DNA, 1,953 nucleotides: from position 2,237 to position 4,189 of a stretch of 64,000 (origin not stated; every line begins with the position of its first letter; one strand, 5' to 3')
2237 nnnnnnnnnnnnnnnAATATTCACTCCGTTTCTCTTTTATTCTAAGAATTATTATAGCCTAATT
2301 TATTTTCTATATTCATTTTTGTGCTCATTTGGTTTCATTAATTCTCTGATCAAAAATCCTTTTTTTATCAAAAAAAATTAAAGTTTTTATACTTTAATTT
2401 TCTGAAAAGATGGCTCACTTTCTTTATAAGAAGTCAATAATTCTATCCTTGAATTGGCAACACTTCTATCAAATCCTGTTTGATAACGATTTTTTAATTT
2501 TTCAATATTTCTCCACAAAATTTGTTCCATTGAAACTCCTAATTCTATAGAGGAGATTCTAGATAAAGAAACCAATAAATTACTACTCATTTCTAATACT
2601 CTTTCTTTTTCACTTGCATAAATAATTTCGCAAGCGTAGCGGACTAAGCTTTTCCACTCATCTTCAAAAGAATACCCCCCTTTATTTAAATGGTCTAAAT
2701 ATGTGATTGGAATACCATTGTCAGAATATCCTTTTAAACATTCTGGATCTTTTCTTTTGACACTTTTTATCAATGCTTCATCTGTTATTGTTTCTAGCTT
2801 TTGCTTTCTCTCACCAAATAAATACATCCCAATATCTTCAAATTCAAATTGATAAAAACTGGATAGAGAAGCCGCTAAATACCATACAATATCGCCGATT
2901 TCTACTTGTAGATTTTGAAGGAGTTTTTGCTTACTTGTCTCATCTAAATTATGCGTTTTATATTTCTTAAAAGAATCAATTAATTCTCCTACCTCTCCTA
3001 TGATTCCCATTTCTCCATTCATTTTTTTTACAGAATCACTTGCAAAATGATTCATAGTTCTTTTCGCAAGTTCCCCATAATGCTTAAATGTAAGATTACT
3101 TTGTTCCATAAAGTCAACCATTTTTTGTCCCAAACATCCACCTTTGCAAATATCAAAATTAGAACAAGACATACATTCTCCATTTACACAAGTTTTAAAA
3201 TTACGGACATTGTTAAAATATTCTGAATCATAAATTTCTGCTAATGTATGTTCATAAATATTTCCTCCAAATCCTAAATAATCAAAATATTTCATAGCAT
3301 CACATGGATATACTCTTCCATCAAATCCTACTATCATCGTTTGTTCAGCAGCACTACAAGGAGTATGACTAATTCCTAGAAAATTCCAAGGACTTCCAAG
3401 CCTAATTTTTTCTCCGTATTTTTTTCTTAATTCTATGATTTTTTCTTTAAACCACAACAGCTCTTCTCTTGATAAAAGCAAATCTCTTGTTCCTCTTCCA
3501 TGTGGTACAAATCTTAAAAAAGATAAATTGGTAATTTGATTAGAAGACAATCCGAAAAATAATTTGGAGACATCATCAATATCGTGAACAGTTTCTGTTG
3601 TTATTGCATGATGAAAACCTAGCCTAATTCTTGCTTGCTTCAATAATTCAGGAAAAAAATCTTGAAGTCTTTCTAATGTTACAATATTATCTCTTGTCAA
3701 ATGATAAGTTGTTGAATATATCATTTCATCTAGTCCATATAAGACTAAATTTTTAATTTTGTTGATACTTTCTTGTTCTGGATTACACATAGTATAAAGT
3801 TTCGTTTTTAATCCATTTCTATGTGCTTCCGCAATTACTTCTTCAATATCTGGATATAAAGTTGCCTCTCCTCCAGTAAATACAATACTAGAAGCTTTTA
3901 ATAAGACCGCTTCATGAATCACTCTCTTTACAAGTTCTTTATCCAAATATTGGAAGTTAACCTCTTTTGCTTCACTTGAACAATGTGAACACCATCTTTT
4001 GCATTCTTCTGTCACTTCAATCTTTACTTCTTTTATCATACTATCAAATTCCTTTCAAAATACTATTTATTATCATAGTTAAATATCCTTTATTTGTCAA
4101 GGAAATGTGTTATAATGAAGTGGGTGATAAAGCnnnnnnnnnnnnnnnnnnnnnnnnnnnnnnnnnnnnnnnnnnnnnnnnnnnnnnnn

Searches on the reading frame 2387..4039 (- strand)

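Call 52: search_protein_families(library=pfam, proteins=[window:2387-4039:-], max_evalue=0.01)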
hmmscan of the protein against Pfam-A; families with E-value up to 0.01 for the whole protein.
window:2387-4039:- (550 aa): 3 families
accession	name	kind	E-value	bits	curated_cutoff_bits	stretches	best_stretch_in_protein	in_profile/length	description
PF04055.27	Radical_SAM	-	1.1e-08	35.8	29.5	1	7-98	1-97/166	Radical SAM superfamily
PF13186.11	SPASM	-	1.3e-08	35.5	21.5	1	228-292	1-66/67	Iron-sulfur cluster-binding domain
PF03819.22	MazG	-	1.9e-05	25.2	22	0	346-402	10-57/74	MazG nucleotide pyrophosphohydrolase domain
